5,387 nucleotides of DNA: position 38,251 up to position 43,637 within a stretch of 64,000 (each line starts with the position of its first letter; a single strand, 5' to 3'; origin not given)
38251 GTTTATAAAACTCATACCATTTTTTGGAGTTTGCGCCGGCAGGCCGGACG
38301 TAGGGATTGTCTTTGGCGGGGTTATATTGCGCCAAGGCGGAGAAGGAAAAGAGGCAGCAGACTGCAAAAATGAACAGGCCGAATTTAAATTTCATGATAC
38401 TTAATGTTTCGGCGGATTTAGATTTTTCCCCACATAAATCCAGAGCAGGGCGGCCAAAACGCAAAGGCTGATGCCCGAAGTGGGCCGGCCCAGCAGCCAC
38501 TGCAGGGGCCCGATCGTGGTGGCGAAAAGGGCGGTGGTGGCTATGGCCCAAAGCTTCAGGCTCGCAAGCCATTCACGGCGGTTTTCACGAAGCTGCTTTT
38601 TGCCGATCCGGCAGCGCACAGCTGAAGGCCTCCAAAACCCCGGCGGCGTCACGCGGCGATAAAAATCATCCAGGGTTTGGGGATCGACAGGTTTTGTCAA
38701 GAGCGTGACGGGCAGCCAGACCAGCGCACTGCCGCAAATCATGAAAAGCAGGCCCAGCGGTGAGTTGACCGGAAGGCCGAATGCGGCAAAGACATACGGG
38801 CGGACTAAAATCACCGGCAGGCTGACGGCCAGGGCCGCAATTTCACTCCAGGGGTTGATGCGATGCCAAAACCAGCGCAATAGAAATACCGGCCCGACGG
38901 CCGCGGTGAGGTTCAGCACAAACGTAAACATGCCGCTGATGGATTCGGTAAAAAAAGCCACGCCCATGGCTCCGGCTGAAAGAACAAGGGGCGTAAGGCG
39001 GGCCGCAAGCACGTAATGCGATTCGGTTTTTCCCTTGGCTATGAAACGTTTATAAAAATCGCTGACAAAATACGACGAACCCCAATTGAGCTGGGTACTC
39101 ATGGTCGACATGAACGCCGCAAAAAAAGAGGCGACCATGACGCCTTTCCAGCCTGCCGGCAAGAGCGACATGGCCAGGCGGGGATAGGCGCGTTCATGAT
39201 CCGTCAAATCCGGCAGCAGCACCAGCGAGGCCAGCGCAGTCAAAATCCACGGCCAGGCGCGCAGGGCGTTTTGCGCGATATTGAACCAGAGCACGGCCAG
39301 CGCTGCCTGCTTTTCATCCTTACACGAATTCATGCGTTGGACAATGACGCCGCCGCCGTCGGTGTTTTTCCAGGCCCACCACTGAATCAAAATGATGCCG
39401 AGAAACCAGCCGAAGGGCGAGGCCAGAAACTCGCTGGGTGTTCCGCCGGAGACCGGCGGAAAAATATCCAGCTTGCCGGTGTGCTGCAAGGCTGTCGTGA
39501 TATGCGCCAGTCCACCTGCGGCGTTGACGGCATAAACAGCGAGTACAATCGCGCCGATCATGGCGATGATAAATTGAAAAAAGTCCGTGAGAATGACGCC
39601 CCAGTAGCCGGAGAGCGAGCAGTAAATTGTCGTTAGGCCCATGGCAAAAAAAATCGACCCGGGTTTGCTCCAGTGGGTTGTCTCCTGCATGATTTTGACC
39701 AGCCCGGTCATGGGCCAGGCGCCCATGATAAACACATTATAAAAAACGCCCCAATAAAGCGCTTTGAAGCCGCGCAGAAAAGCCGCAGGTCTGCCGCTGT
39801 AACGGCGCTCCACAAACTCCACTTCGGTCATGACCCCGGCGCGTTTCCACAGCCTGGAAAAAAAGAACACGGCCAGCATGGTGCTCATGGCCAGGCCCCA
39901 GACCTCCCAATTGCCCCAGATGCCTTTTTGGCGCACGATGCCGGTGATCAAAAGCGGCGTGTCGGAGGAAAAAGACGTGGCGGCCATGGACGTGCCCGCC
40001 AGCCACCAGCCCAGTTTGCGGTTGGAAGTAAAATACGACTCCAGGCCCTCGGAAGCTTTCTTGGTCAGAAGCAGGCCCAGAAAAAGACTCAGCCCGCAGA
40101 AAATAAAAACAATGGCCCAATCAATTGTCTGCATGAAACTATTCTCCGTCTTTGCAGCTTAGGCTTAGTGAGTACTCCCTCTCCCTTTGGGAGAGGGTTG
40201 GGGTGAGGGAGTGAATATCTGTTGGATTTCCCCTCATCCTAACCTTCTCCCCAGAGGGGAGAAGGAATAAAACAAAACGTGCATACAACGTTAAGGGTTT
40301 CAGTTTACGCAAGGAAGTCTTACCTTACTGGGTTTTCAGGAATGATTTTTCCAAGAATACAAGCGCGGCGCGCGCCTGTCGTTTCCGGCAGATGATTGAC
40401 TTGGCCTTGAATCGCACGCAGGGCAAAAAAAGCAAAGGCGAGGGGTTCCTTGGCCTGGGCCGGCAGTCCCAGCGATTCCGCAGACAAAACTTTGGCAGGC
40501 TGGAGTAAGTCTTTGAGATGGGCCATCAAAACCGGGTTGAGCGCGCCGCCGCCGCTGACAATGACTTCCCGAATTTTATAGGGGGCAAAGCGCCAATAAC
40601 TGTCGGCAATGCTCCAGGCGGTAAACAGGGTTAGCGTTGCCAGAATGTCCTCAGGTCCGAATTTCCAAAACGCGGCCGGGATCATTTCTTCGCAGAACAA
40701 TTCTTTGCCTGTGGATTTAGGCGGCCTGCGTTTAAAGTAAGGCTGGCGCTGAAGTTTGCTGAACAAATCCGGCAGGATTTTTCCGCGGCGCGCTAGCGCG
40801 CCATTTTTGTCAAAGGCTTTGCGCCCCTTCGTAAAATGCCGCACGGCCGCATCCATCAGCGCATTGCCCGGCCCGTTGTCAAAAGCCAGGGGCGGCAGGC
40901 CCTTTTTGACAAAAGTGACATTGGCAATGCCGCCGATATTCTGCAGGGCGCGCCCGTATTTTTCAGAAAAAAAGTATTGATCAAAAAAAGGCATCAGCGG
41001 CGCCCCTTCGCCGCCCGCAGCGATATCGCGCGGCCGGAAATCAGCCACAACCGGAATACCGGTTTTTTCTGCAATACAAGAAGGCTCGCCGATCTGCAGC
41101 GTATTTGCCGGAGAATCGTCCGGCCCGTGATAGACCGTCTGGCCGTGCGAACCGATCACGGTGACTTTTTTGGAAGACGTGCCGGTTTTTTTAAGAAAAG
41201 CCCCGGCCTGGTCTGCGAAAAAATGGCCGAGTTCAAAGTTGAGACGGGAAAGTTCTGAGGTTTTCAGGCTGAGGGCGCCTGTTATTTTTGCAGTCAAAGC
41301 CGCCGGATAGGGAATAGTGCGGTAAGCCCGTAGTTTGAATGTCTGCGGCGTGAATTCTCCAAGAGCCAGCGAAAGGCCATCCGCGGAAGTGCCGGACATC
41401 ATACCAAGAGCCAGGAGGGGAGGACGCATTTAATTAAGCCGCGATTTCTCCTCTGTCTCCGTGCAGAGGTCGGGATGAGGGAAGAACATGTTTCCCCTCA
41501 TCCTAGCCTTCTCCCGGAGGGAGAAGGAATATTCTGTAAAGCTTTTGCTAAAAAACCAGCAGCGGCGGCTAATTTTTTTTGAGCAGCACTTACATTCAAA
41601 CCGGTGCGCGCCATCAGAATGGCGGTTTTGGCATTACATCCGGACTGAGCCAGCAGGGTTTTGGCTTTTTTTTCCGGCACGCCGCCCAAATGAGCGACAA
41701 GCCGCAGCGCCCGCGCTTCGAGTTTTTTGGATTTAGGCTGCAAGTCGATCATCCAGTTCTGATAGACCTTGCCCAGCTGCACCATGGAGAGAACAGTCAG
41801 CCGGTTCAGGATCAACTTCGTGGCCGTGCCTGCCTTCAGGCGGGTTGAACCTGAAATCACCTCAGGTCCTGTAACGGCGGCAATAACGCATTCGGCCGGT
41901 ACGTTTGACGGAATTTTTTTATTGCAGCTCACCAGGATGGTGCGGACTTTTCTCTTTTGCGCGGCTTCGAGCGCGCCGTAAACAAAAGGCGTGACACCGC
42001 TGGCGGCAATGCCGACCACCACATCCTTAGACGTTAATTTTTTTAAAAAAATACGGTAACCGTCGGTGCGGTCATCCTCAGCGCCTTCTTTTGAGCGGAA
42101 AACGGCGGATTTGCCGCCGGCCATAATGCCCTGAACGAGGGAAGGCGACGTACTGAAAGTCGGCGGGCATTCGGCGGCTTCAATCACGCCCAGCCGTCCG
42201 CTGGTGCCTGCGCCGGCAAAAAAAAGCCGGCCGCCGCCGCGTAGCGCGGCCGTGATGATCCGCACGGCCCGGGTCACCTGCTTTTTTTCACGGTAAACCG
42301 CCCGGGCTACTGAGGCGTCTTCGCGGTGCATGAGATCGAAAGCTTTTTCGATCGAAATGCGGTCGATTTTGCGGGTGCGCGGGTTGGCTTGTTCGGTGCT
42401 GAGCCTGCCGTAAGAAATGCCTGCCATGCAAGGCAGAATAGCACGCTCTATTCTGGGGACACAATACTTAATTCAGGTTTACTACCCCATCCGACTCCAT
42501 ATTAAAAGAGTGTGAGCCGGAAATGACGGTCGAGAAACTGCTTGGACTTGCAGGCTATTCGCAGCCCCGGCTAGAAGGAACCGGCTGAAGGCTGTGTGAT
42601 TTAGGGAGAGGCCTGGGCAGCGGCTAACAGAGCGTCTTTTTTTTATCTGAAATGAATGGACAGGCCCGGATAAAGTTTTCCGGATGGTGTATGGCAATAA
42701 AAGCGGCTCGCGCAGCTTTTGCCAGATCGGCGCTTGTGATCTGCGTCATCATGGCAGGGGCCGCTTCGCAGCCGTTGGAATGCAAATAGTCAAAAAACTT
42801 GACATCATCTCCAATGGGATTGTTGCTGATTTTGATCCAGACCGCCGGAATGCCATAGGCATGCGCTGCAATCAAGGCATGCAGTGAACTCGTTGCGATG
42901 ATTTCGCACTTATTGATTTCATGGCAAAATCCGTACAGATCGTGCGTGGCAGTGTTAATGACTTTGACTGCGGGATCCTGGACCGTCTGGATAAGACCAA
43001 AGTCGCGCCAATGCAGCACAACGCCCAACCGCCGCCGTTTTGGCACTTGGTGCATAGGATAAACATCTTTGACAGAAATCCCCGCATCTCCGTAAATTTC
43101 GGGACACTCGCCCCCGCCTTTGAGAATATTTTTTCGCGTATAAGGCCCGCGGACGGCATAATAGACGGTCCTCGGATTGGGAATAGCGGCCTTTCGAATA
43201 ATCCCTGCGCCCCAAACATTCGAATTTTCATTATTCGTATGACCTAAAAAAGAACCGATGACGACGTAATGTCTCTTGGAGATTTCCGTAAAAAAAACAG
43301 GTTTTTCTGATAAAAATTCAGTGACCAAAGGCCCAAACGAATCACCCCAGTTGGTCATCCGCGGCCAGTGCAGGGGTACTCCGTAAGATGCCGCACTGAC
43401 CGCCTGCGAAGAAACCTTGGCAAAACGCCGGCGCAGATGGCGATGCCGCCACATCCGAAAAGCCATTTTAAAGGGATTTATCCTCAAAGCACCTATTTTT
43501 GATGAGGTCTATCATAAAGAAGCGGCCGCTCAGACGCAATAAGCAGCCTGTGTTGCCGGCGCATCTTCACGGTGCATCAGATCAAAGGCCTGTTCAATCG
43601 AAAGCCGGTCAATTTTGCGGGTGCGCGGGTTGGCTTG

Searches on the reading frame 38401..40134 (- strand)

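Call 36: search_protein_families(library=pfam, proteins=[window:38401-40134:-], max_evalue=0.001)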
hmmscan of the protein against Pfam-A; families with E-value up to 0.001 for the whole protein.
window:38401-40134:- (577 aa): 1 family
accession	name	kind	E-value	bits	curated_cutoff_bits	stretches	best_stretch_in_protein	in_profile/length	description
PF00474.23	SSF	-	2e-42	146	22.8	1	34-427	1-395/406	Sodium:solute symporter family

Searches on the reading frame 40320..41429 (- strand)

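Call 36: search_protein_families(library=pfam, proteins=[window:40320-41429:-], max_evalue=0.001)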
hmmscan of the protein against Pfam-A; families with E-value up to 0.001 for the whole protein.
window:40320-41429:- (369 aa): 1 family
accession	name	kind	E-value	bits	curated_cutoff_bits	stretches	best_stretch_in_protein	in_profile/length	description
PF03702.20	AnmK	-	4.6e-106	355.4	24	1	7-364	3-366/367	Anhydro-N-acetylmuramic acid kinase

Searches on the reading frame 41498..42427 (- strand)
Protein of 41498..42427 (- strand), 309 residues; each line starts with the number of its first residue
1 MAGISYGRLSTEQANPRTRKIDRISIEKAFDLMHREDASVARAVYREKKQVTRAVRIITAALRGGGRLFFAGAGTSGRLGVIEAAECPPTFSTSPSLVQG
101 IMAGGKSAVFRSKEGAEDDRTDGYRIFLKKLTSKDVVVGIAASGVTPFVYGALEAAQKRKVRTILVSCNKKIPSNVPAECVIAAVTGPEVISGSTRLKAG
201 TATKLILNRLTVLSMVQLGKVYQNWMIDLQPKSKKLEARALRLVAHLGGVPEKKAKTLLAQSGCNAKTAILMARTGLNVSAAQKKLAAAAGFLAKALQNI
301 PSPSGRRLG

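Call 36: search_protein_families(library=pfam, proteins=[window:41498-42427:-], max_evalue=0.001)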
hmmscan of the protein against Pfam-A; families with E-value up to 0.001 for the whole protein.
window:41498-42427:- (309 aa): 5 families
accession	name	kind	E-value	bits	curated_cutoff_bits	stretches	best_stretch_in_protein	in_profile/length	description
PF22645.1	GKRP_SIS_N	-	1.9e-16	60.3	27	1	51-155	2-111/113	Glucokinase regulatory protein N-terminal SIS domain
PF13580.11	SIS_2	-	4.8e-09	36.8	27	1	39-164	9-134/138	SIS domain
PF20741.3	GKRP-like_C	-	2.1e-06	28.7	27.7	1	223-262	1-40/100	C-terminal lid domain of glucokinase regulatory protein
PF22198.1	GKRP_SIS_2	-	2.8e-05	24.4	27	1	47-113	3-69/191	Glucokinase regulatory protein, second SIS domain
PF01380.27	SIS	-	0.00046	20.4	25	0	129-196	49-116/131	SIS domain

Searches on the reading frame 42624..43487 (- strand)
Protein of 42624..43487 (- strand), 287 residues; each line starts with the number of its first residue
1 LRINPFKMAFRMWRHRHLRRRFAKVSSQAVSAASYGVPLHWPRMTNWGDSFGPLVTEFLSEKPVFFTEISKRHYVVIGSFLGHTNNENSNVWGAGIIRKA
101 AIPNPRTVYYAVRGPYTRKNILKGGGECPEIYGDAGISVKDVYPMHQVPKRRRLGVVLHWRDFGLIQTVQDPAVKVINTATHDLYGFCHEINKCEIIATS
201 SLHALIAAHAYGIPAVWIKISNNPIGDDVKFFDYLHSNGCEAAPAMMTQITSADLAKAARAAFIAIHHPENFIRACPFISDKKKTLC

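Call 36: search_protein_families(library=pfam, proteins=[window:42624-43487:-], max_evalue=0.001)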
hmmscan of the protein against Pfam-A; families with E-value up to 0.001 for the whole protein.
window:42624-43487:- (287 aa): 1 family
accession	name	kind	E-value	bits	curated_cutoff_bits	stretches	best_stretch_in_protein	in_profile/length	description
PF04230.19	PS_pyruv_trans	-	1.4e-08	35.4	25.3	1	74-221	63-279/280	Polysaccharide pyruvyl transferase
